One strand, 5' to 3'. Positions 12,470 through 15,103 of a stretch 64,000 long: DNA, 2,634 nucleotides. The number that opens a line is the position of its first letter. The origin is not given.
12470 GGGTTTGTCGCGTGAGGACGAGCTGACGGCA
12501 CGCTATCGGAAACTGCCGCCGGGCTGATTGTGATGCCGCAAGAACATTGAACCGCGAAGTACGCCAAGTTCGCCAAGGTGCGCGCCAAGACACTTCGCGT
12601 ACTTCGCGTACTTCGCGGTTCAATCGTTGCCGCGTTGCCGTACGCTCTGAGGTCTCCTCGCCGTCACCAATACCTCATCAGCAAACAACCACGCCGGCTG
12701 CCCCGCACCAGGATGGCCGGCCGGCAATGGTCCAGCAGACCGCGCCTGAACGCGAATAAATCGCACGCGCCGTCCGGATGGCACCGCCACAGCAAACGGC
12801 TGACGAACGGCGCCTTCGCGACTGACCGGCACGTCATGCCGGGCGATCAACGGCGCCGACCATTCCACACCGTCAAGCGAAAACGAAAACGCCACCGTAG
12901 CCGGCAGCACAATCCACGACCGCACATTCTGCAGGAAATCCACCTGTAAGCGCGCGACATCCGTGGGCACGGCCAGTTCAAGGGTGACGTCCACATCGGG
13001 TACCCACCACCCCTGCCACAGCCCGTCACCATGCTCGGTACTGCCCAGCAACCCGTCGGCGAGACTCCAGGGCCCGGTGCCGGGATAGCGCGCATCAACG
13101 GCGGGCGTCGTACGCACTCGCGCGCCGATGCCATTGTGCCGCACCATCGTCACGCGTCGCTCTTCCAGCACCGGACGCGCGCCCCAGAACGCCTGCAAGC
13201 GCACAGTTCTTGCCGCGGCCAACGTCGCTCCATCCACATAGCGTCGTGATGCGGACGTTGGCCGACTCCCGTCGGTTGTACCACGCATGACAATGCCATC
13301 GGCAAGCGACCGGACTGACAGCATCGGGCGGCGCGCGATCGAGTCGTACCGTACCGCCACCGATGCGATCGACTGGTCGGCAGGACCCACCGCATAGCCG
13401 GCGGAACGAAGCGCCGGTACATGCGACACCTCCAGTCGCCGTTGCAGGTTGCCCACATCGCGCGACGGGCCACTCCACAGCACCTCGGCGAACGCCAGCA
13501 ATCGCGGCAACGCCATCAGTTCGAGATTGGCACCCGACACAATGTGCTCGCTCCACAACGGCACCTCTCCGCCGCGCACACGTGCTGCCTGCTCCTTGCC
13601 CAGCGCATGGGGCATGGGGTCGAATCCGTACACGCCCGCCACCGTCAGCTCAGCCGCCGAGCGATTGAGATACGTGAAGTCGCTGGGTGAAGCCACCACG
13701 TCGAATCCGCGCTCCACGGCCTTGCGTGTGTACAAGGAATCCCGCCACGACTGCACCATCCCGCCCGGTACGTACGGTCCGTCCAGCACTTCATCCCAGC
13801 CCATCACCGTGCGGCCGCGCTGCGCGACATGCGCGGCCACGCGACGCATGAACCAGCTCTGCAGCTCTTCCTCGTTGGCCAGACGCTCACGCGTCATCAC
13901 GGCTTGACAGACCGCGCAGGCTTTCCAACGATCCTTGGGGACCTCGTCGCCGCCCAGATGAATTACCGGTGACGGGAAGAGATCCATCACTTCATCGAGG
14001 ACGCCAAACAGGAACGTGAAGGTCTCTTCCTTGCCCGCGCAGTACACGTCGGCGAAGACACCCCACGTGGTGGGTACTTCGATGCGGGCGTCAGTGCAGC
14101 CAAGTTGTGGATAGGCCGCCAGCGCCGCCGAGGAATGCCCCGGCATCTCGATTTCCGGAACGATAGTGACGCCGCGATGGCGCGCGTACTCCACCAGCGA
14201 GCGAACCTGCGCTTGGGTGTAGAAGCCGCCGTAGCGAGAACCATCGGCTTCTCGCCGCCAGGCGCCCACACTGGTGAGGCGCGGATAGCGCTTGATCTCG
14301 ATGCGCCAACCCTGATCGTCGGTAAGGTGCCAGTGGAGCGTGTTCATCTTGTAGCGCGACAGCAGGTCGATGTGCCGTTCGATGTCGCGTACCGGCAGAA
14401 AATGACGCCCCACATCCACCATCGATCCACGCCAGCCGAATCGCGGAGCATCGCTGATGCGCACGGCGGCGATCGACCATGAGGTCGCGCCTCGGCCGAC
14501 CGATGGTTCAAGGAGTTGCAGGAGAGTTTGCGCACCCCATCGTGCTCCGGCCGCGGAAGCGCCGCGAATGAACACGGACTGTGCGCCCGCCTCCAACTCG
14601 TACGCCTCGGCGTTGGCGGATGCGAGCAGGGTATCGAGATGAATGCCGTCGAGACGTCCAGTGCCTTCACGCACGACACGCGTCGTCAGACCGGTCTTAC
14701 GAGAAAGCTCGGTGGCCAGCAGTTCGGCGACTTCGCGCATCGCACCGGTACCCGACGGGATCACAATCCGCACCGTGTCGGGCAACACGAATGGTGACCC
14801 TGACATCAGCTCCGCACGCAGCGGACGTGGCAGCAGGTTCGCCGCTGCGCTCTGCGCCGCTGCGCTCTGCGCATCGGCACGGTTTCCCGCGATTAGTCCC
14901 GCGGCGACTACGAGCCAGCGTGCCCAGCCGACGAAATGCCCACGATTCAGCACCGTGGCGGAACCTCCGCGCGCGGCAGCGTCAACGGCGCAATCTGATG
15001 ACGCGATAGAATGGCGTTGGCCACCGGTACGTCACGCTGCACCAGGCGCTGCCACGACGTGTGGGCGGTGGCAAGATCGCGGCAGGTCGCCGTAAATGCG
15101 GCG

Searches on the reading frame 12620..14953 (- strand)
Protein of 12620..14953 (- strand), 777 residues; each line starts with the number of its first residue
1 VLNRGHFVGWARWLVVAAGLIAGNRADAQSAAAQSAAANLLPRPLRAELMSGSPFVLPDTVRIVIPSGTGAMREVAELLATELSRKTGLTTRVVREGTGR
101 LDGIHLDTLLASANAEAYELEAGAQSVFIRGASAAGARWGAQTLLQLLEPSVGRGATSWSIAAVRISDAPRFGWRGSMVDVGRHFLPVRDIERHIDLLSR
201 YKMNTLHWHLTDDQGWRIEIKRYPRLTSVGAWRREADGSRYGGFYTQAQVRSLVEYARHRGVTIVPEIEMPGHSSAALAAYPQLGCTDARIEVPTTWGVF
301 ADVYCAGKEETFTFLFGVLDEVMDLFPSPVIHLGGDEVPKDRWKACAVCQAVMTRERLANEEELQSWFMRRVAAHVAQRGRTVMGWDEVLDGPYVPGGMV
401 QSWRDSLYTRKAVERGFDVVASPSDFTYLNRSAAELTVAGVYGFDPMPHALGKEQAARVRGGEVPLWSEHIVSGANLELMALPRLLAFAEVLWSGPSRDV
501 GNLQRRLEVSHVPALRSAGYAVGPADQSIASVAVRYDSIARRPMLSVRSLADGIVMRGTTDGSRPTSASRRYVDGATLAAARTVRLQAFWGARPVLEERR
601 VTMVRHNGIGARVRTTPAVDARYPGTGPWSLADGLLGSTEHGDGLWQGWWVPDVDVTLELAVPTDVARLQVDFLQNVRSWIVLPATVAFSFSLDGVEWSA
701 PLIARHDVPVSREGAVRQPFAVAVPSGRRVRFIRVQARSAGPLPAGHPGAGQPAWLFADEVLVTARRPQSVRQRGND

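Call 99: search_protein_families(library=pfam, proteins=[window:12620-14953:-], max_evalue=0.00001)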
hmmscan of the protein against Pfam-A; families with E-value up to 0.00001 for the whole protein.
window:12620-14953:- (777 aa): 2 families
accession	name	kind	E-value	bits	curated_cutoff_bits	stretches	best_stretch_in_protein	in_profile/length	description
PF00728.28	Glyco_hydro_20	-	2.3e-109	366.4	22.3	1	172-495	1-347/348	Glycosyl hydrolase family 20, catalytic domain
PF02838.20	Glyco_hydro_20b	-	5.4e-19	69.6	26.1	1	39-169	3-124/124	Glycosyl hydrolase family 20, domain 2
